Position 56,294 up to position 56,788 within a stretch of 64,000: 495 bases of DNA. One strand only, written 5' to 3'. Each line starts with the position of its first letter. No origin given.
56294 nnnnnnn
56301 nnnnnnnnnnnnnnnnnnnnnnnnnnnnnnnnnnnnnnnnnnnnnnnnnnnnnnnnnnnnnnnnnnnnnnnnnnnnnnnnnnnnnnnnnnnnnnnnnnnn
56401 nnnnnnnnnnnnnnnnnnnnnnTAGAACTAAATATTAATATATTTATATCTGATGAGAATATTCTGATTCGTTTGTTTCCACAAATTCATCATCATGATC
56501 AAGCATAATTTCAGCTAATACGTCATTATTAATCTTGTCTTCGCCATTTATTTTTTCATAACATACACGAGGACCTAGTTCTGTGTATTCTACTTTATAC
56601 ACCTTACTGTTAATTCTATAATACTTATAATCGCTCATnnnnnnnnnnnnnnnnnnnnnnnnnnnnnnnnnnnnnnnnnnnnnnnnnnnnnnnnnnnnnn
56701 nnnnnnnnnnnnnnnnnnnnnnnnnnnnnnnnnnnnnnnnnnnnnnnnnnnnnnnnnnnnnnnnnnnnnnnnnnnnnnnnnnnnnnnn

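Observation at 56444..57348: Stand-alone RelA/SpoT-domain protein translationally coupled to a 64-aa acidic ORF: candidate toxSAS toxin–antitoxin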

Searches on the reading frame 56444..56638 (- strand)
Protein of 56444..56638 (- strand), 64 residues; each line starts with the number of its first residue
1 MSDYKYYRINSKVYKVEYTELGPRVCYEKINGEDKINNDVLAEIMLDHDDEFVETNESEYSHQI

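Call 3: search_protein_families(library=pfam, proteins=[window:56444-56638:-], max_evalue=0.01)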
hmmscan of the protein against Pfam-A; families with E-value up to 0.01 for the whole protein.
window:56444-56638:- (64 aa): 0 families

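Call 7: search_protein_families(library=padloc, proteins=[window:56444-56638:-], max_evalue=0.01)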
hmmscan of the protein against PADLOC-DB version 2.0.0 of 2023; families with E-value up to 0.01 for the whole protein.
window:56444-56638:- (64 aa): 0 families

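Call 21: search_solved_structures(query=A1, max_evalue=10, show_alignments=1)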
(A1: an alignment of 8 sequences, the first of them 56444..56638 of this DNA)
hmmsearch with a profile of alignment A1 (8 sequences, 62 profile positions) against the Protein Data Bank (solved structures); distinct sequences matched with E-value up to 10: 1.
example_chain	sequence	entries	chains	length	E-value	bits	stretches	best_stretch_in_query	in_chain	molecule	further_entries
7a7b_A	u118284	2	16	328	0.12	15.5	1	10-49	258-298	YpdA family putative bacillithiol disulfide reductase Bdr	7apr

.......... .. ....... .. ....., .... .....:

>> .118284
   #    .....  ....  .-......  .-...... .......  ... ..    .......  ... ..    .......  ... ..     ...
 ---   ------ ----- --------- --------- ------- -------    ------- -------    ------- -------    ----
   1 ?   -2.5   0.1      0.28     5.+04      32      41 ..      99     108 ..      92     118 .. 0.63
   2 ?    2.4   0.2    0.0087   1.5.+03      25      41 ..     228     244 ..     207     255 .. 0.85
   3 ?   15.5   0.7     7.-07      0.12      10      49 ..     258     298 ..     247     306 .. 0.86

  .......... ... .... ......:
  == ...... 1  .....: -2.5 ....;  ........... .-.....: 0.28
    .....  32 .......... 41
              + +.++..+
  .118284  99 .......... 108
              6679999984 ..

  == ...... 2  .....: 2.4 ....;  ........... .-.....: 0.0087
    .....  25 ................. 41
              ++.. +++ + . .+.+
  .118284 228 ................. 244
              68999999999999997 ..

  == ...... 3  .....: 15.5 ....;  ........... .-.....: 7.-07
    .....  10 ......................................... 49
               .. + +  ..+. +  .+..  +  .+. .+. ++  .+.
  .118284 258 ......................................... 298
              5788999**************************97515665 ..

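Call 22: search_protein_families(library=ncbifam, proteins=[window:56444-56638:-], max_evalue=0.1)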
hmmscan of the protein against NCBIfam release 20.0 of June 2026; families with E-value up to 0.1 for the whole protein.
window:56444-56638:- (64 aa): 0 families

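Call 23: search_protein_families(library=phrogs, proteins=[window:56444-56638:-], max_evalue=0.1)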
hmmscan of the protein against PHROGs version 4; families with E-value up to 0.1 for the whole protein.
window:56444-56638:- (64 aa): 1 family
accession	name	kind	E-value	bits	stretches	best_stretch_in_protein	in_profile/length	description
phrog_6571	-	unknown function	0.04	15.1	1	12-48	3-39/64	-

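Call 42: find_homologous_proteins(query=A1, max_evalue=0.01)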
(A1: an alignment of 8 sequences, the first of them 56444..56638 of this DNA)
Query A1 (8 sequences) (64 aa, profile of the alignment): 35 proteins with E <= 0.01 among 691 candidates.
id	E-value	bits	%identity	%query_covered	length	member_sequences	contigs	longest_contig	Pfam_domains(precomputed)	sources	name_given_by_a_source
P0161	1.3e-29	120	37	77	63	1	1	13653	-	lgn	-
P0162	1.4e-29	119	39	77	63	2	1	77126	-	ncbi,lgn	-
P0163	1.5e-29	119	37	77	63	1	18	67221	-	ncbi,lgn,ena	-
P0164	1.7e-29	119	36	73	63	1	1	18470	-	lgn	-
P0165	1.8e-29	119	37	77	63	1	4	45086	-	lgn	-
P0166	4.3e-29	118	39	77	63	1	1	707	-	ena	-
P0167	5.5e-29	118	37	77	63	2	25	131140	-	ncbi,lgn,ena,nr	ncbi:MAG TPA: hypothetical protein DD624_03350 [Alphaproteobacteria bacterium]|nr:hypothetical prote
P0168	6.9e-29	117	34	95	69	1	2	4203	-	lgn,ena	-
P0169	9.6e-29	117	37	77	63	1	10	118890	-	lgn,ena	-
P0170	1.0e-28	117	37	77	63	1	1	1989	-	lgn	-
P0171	1.2e-28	117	39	77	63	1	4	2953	-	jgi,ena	-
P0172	1.4e-28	116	37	77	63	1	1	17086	-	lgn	-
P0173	5.2e-28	114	35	77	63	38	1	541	-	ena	-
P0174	5.9e-28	114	34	95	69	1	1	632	-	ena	-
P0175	6.4e-28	114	35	77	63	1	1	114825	-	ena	-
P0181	5.3e-26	108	37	67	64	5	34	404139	-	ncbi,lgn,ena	-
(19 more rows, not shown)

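Call 46: find_encoding_contigs(protein=P0181, flank=8000, max_places=2)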
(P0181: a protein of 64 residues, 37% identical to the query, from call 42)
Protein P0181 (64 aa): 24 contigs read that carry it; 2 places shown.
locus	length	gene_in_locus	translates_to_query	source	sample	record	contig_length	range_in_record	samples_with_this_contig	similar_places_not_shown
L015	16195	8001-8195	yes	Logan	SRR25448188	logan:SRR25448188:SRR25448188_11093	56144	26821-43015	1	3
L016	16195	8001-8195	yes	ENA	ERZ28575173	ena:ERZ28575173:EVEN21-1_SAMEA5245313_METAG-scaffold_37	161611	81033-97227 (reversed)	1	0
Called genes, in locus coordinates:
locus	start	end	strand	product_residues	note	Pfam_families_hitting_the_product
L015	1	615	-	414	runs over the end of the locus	PF05958:tRNA_U5-meth_tr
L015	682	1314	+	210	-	PF00072:Response_reg, PF00196:GerE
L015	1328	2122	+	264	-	PF13489:Methyltransf_23, PF08242:Methyltransf_12, PF13649:Methyltransf_25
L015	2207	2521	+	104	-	-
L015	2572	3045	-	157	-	PF07750:GcrA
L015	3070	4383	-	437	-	-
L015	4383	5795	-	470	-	PF13598:DUF4139 (weak)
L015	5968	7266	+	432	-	PF03446:NAD_binding_2 (faint), PF03721:UDPG_MGDP_dh_N, PF03807:F420_oxidored (faint), PF00984:UDPG_MGDP_dh, PF03720:UDPG_MGDP_dh_C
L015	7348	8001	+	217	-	PF04607:RelA_SpoT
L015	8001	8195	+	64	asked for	-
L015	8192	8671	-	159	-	PF18907:DUF5662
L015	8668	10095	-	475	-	PF03853:YjeF_N, PF01256:Carb_kinase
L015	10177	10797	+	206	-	PF00293:NUDIX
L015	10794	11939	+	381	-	PF07719:TPR_2 (faint), PF13432:TPR_16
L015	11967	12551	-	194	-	PF12796:Ank_2 (weak), PF00023:Ank (faint), PF12796:Ank_2, PF13606:Ank_3 (faint), PF13857:Ank_5 (weak), PF13637:Ank_4, PF12796:Ank_2 (weak), PF13857:Ank_5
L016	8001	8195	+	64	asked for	-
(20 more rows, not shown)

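Call 52: predict_structure(alignment_id=A5)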
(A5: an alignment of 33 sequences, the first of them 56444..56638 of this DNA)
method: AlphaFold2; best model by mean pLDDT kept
length: 64 residues; sequences in the alignment: 33
mean_pLDDT: 87.5   pTM: 0.76
mean pLDDT of the five models: 87.5, 87.1, 86.9, 85.2, 85.2
residues with pLDDT >= 90: 38; 70-90: 19; 50-70: 7; < 50: 0
segments of 3 or more residues with pLDDT < 50: none
pLDDT, mean of each block of 10 residues (from residue 1): 88 93 93 92 74 89 83
secondary structure, 60 per line:
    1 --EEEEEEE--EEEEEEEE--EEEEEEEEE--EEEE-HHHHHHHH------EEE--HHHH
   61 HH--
elements in order: E3-9 E12-19 E22-30 E33-36 H38-45 E52-54 H57-62

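Call 73: search_solved_structures(query=A6, max_evalue=10, show_alignments=2)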
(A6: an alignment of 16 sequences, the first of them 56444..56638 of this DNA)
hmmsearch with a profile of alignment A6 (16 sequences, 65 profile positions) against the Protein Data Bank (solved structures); distinct sequences matched with E-value up to 10: 1.
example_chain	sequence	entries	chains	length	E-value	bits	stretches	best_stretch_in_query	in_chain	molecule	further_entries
7a7b_A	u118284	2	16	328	0.031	17.4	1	14-52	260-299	YpdA family putative bacillithiol disulfide reductase Bdr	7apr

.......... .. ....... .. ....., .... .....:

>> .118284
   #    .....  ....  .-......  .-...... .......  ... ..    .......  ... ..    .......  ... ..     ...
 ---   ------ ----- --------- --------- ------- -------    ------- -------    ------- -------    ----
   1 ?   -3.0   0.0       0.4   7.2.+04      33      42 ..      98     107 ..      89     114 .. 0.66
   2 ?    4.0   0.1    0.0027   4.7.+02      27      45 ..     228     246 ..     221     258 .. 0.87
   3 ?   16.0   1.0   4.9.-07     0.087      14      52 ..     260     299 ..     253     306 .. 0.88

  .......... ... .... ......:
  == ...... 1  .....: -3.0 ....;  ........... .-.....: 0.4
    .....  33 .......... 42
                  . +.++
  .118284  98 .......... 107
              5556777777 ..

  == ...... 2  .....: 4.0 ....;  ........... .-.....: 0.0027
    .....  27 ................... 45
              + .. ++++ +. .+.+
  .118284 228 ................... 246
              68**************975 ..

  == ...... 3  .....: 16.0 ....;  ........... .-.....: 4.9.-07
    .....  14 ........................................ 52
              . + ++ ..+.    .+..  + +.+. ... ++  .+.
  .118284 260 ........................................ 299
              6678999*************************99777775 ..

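Call 75: fold_search(model_id=the predicted structure, library=pdb)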
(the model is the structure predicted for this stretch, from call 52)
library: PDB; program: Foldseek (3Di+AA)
matches with E <= 10: 47; with E <= 0.001: 0
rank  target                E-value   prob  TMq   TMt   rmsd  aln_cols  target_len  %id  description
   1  7xl7_B                9.3e-01  0.30  0.32  0.39   5.5        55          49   16  Function And Structure Research of Salmonella typhimurium Unknown Functional Protein MicN (released 2023-05-03)
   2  4v17_B                1.3e+00  0.28  0.42  0.21   6.9        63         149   19  Structure of a novel carbohydrate binding module from glycoside hydrolase family 5 glucanase from Ruminococcus flavefa (released 2016-01-20)
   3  4v18_B                2.0e+00  0.20  0.44  0.22   6.8        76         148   14  SeMet structure of a novel carbohydrate binding module from glycoside hydrolase family 5 glucanase from Ruminococcus f (released 2016-01-20)
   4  6jdv_A                2.7e+00  0.13  0.34  0.03   4.8        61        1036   15  Crystal structure of Nme1Cas9 in complex with sgRNA and target DNA (ATATGATT PAM) in catalytic state (released 2019-11-06)
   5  3bn8_B                3.0e+00  0.03  0.25  0.18   7.9        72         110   12  Crystal structure of a putative sterol carrier protein type 2 (af1534) from archaeoglobus fulgidus dsm 4304 at 2.11 A  (released 2007-12-25)
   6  6je4_A                4.5e+00  0.10  0.35  0.03   6.0        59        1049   14  Crystal structure of Nme1Cas9-sgRNA-dsDNA dimer mediated by double protein inhibitor AcrIIC3 monomers (released 2019-11-06)
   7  1igq_A                5.0e+00  0.08  0.34  0.39   4.7        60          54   10  C-terminal Domain of Transcriptional Repressor Protein KorB (released 2002-02-27)
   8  8hnw_A                5.3e+00  0.09  0.36  0.04   6.0        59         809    8  Crystal structure of HpaCas9-sgRNA surveillance complex bound to double-stranded DNA (released 2023-07-19)
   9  9tqc_J                5.3e+00  0.08  0.29  0.17   5.7        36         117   17  L. pneumophila 3-methylcrotonyl-CoA carboxylase holoenzyme A3B6 (released 2026-02-18)
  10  4oif_A                5.3e+00  0.03  0.24  0.03  12.0        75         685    9  3D structure of Gan42B, a GH42 beta-galactosidase from G. (released 2015-02-04)
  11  5dfa_A                5.3e+00  0.03  0.24  0.03  12.0        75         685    9  3D structure of the E323A catalytic mutant of Gan42B, a GH42 beta-galactosidase from G. stearothermophilus (released 2015-12-09)
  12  2qes                  5.7e+00  0.11  0.34  0.10   8.0        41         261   20  Crystal structure of the ribosome inactivating protein PDL4 from P. dioica leaves in complex with adenine (released 2008-02-26)
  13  7el1_A                5.7e+00  0.09  0.36  0.03  11.0        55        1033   13  Structure of a protein from bacteria (released 2021-07-28)
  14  2bjq                  5.7e+00  0.08  0.34  0.10   3.8        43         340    9  Crystal structure of the nematode sperm cell motility protein MFP2 (released 2005-03-16)
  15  3ge2                  6.0e+00  0.12  0.36  0.28   3.4        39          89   10  Crystal structure of putative lipoprotein SP_0198 from Streptococcus pneumoniae (released 2009-03-17)
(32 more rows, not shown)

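Call 92: find_homologous_proteins(query=A6, max_evalue=0.05)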
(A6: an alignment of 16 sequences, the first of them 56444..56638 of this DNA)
Query A6 (16 sequences) (64 aa, profile of the alignment): 39 proteins with E <= 0.05 among 1964 candidates.
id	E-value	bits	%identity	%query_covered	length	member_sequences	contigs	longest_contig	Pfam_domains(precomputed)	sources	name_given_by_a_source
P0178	9.1e-30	120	37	92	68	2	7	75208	-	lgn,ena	-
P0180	1.1e-29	120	38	98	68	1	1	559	-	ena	-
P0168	1.3e-29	120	34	95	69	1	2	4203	-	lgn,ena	-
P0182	1.8e-29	119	38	98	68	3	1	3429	-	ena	-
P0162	4.2e-29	118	39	77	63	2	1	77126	-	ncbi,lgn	-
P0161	8.1e-29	117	37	77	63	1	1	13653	-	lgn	-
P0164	8.6e-29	117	36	73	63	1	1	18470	-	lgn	-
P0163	9.8e-29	117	37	77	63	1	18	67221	-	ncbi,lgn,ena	-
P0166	1.1e-28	117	39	77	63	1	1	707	-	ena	-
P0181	1.6e-28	116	37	67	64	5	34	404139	-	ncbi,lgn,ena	-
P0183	1.7e-28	116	37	98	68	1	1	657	-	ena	-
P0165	2.0e-28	116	37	77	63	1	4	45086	-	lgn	-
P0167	2.5e-28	116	37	77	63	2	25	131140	-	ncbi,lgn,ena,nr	ncbi:MAG TPA: hypothetical protein DD624_03350 [Alphaproteobacteria bacterium]|nr:hypothetical prote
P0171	2.8e-28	115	39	77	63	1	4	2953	-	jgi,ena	-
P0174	3.5e-28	115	34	95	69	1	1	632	-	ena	-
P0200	8.1e-19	85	31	92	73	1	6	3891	-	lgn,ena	-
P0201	2.1e-18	84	34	73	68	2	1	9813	-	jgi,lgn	-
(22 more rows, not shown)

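Call 93: find_encoding_contigs(protein=P0201, flank=5000, max_places=2)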
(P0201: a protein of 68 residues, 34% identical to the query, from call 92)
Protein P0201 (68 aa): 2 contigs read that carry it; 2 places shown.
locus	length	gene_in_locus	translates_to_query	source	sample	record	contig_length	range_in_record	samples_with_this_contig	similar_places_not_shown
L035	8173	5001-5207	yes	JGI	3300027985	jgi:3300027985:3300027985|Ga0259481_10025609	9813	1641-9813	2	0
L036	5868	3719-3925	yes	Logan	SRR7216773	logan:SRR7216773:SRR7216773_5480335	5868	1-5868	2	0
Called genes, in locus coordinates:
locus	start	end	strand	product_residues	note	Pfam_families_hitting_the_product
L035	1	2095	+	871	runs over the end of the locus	PF21226:MalQ_N, PF02446:Glyco_hydro_77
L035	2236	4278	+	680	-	PF11412:DsbD_N, PF02683:DsbD_TM, PF13899:Thioredoxin_7, PF13098:Thioredoxin_2 (faint)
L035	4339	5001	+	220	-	PF04607:RelA_SpoT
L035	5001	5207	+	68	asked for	-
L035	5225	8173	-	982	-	?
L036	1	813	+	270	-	?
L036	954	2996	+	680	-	PF11412:DsbD_N, PF02683:DsbD_TM, PF13899:Thioredoxin_7, PF13098:Thioredoxin_2 (faint)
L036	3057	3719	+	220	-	PF04607:RelA_SpoT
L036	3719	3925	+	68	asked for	-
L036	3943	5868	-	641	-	?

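Call 94: find_encoding_contigs(protein=P0200, flank=4000, max_places=2)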
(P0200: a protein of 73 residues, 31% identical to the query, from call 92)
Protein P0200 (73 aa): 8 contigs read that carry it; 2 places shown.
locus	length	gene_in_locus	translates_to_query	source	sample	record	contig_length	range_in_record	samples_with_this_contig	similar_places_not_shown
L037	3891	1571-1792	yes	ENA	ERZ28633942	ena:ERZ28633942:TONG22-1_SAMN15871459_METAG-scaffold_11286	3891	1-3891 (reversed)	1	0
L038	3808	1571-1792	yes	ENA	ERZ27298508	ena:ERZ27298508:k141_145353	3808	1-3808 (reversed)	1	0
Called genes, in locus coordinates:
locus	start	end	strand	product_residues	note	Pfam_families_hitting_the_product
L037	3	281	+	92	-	?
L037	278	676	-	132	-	PF01894:YjbQ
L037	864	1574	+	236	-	PF04607:RelA_SpoT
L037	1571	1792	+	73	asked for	-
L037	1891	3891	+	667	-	?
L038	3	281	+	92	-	?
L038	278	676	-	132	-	PF01894:YjbQ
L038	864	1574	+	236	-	PF04607:RelA_SpoT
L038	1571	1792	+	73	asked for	-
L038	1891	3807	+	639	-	?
